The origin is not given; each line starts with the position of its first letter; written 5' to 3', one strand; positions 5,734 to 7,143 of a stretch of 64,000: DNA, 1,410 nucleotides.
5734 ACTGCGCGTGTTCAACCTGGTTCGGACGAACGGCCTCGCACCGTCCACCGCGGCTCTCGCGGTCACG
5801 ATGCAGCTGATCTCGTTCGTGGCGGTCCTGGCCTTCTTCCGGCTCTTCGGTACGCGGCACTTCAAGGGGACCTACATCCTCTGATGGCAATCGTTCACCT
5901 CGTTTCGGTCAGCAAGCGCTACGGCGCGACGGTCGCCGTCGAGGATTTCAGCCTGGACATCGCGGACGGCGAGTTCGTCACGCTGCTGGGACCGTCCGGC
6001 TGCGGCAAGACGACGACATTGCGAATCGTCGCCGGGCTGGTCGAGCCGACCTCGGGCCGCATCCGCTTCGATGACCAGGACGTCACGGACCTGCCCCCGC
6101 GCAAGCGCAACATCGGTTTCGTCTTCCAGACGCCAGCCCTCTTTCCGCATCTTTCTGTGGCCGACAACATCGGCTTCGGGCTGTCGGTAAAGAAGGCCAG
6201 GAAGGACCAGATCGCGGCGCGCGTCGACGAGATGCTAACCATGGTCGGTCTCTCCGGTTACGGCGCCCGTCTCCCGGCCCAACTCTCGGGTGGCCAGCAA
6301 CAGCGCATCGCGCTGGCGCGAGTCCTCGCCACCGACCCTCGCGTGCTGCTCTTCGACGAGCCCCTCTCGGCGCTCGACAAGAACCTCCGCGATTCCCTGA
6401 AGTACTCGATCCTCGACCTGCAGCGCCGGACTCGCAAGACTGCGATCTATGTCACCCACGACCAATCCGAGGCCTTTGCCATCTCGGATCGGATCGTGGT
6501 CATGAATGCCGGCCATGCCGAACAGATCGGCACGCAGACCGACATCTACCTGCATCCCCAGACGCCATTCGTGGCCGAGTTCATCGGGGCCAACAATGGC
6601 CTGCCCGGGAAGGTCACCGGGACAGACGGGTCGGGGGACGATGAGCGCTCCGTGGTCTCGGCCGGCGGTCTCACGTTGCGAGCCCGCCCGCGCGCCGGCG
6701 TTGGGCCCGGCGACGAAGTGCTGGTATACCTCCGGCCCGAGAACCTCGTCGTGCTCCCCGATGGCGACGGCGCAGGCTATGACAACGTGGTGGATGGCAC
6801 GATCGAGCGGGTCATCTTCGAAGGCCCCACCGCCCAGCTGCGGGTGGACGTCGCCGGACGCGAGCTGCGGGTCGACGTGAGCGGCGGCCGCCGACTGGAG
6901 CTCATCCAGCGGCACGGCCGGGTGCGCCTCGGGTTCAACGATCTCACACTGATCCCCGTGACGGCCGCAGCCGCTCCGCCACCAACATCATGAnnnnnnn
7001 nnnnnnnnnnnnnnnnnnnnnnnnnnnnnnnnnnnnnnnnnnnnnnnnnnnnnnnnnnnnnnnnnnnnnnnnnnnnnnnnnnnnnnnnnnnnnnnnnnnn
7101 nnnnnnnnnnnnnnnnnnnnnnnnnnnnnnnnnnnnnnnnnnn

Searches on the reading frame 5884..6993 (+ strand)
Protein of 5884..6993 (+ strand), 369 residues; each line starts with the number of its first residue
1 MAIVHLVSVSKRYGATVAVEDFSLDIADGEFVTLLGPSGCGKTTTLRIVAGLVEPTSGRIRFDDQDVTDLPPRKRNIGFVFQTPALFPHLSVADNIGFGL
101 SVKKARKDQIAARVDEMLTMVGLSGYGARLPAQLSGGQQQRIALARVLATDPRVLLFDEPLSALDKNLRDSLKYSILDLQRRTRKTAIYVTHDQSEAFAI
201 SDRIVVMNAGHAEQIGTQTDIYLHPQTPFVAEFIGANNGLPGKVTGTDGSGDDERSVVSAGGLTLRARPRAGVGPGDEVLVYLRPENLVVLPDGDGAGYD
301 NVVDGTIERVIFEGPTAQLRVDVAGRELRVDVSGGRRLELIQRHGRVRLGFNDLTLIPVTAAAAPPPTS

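Call 78: search_protein_families(library=pfam, proteins=[window:5884-6993:+], max_evalue=0.00001)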
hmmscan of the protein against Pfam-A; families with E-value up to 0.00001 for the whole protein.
window:5884-6993:+ (369 aa): 2 families
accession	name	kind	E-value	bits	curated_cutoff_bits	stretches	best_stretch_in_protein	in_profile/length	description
PF00005.33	ABC_tran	-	2.4e-37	129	25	1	20-161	2-136/137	ABC transporter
PF08402.16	TOBE_2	-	2.6e-06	27.9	21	0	282-352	2-69/76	TOBE domain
